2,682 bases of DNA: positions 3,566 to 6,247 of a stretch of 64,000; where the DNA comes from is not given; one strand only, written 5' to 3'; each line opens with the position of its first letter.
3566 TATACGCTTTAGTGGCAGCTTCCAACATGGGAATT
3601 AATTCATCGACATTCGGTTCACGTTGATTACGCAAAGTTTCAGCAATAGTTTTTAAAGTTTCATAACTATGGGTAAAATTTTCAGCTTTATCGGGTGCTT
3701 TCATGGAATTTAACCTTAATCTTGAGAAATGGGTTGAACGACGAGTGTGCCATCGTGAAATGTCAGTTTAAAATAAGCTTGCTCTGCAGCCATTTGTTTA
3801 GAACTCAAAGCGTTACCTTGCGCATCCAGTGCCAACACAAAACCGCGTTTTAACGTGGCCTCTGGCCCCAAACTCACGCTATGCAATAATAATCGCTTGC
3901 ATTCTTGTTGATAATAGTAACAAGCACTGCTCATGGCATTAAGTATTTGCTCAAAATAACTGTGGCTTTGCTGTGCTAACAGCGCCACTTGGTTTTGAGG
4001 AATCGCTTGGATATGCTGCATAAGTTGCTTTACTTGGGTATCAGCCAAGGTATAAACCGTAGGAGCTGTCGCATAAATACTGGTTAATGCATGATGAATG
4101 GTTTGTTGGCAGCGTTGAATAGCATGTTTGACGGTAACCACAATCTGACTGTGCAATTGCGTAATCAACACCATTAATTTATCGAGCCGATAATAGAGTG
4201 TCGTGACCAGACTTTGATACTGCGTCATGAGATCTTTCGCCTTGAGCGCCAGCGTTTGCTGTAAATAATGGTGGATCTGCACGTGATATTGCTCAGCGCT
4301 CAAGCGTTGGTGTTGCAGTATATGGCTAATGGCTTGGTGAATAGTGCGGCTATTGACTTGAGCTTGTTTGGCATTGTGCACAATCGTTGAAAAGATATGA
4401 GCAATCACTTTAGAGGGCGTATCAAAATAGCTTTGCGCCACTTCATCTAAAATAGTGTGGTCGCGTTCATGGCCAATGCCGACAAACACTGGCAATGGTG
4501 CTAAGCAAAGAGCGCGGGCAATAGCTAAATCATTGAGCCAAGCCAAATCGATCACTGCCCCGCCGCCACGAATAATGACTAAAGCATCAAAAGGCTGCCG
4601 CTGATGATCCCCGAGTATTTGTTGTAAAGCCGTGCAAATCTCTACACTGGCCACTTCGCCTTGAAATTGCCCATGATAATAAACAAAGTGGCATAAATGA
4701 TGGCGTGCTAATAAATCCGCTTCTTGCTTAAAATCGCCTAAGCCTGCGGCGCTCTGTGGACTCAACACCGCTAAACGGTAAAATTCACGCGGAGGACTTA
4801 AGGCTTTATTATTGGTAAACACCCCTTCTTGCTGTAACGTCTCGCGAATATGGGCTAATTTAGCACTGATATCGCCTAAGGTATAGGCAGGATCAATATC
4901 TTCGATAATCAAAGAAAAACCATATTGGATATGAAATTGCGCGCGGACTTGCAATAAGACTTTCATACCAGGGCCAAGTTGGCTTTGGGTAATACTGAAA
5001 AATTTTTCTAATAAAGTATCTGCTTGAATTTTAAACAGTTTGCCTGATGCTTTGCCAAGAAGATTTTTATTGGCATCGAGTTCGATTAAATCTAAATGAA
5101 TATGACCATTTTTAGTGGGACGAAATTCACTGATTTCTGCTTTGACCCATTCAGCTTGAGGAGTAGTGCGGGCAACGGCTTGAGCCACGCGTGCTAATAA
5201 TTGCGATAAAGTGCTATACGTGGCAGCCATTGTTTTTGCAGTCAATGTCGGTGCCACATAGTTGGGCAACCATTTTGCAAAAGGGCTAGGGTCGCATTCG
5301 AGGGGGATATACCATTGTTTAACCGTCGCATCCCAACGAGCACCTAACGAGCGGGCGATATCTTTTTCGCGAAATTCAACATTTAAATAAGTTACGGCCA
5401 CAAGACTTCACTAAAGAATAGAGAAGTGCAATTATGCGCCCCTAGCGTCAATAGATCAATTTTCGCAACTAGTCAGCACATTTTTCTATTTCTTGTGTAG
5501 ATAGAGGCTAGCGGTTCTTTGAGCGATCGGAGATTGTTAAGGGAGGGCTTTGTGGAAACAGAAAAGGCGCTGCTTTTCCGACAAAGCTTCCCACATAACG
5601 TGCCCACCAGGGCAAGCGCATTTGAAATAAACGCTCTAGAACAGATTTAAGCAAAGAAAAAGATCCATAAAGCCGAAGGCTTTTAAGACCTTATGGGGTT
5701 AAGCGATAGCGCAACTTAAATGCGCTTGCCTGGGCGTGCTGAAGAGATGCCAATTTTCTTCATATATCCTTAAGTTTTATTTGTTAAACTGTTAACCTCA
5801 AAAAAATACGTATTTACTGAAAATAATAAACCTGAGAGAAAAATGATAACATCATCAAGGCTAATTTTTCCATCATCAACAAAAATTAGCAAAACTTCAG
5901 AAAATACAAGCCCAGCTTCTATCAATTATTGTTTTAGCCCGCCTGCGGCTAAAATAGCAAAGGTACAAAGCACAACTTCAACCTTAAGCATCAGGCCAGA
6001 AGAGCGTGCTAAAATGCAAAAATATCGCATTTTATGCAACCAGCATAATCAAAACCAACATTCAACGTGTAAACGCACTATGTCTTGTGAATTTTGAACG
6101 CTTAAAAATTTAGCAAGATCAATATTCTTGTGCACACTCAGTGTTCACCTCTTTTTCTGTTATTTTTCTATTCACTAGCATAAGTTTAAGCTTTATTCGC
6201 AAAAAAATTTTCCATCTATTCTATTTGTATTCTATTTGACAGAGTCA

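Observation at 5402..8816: AT-rich approximately 3.4-kb island inserted between xseA and yheV-gltX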

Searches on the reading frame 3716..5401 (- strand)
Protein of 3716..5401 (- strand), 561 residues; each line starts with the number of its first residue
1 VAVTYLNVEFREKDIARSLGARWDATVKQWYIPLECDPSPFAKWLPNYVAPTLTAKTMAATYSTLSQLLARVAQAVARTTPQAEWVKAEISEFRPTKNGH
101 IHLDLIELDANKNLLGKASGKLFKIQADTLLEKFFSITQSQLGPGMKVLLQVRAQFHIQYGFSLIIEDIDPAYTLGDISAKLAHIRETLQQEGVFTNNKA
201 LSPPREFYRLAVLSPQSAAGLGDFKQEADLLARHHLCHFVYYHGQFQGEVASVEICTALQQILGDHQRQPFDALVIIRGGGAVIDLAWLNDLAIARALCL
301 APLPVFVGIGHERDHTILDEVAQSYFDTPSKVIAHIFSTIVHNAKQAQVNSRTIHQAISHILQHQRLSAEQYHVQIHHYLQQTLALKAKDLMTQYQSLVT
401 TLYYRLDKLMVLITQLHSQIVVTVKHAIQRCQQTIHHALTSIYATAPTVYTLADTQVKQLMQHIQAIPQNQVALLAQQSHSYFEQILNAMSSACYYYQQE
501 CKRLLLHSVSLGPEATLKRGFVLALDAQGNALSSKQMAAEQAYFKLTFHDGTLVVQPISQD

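Call 4: search_protein_families(library=pfam, proteins=[window:3716-5401:-], max_evalue=0.1)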
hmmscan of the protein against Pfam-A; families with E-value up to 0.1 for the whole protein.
window:3716-5401:- (561 aa): 3 families
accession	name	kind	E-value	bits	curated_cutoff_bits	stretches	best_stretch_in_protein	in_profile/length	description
PF02601.20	Exonuc_VII_L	-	2.4e-50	172.3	35.9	1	195-554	2-313/315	Exonuclease VII, large subunit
PF18974.5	DUF5710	-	2.6e-16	59.5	26.5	1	4-46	2-44/44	Domain of unknown function (DUF5710)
PF13742.12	tRNA_anti_2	-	2.3e-12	47.4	27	1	64-170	2-95/95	OB-fold nucleic acid binding domain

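Call 12: find_related_loci(query=window:3716-5401:-, collection=genome_contigs, flank=10000)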
Query window:3716-5401:- (561 aa) in genome_contigs; peptide patterns used: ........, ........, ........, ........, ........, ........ (x = any residue, [..] = any of these).
41 stretches matched a pattern; 1 encode a relative of the query (tblastn E <= 1e-3); 1 distinct loci.
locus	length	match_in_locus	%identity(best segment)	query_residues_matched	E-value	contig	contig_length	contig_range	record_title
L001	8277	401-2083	80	1-561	0e+0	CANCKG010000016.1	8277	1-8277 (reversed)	MAG: Gammaproteobacteria bacterium isolate JR-MC-F-240519-91 genome assembly, contig: JR-MC-F-240519-C9560, whole genome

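Call 28: find_encoding_contigs(protein=window:3716-5401:-, flank=10000, max_places=10)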
Protein window:3716-5401:- (561 aa): 2 contigs read that carry it; 2 places shown.
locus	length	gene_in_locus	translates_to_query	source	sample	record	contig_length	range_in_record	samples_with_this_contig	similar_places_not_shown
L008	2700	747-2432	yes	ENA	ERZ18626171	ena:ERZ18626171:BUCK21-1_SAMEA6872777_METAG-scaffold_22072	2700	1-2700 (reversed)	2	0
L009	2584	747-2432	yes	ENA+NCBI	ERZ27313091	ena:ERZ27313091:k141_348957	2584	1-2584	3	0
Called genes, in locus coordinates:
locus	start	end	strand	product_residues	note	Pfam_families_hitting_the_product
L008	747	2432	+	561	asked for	PF18974:DUF5710, PF13742:tRNA_anti_2, PF02601:Exonuc_VII_L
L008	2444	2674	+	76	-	-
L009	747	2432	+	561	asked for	PF18974:DUF5710, PF13742:tRNA_anti_2, PF02601:Exonuc_VII_L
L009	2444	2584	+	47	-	?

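Call 93: list_cluster_members(proteins=[L001:2096-2329:+, L001:2326-3711:+, L001:401-2092:+])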
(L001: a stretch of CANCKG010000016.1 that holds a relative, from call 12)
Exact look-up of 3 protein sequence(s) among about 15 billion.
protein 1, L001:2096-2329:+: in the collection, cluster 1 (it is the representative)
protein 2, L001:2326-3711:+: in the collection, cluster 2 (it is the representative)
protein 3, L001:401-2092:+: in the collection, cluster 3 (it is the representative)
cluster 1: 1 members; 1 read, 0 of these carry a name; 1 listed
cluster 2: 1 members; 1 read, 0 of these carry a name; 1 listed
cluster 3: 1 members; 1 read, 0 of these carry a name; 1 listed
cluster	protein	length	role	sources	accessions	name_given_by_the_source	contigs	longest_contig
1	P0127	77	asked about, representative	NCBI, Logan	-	-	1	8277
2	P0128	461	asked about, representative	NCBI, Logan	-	-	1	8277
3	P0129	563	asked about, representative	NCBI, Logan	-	-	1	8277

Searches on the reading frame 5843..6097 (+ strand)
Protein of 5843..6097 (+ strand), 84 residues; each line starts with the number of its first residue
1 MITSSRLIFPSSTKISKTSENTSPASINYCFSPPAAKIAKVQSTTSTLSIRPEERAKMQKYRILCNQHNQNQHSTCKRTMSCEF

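Call 4: search_protein_families(library=pfam, proteins=[window:5843-6097:+], max_evalue=0.1)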
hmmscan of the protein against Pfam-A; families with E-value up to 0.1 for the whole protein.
window:5843-6097:+ (84 aa): 0 families

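Call 5: search_protein_families(library=ncbifam, proteins=[window:5843-6097:+], max_evalue=0.1)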
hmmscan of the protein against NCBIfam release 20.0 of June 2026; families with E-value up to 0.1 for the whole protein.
window:5843-6097:+ (84 aa): 0 families

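Call 6: search_protein_families(library=padloc, proteins=[window:5843-6097:+], max_evalue=0.1)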
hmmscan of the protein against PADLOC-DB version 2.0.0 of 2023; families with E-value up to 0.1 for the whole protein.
window:5843-6097:+ (84 aa): 0 families

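Call 7: search_protein_families(library=phrogs, proteins=[window:5843-6097:+], max_evalue=0.1)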
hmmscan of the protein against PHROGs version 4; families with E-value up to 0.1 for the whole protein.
window:5843-6097:+ (84 aa): 1 family
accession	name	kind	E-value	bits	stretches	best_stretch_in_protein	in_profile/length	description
phrog_717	-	unknown function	0.021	15.2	1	6-69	82-142/289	-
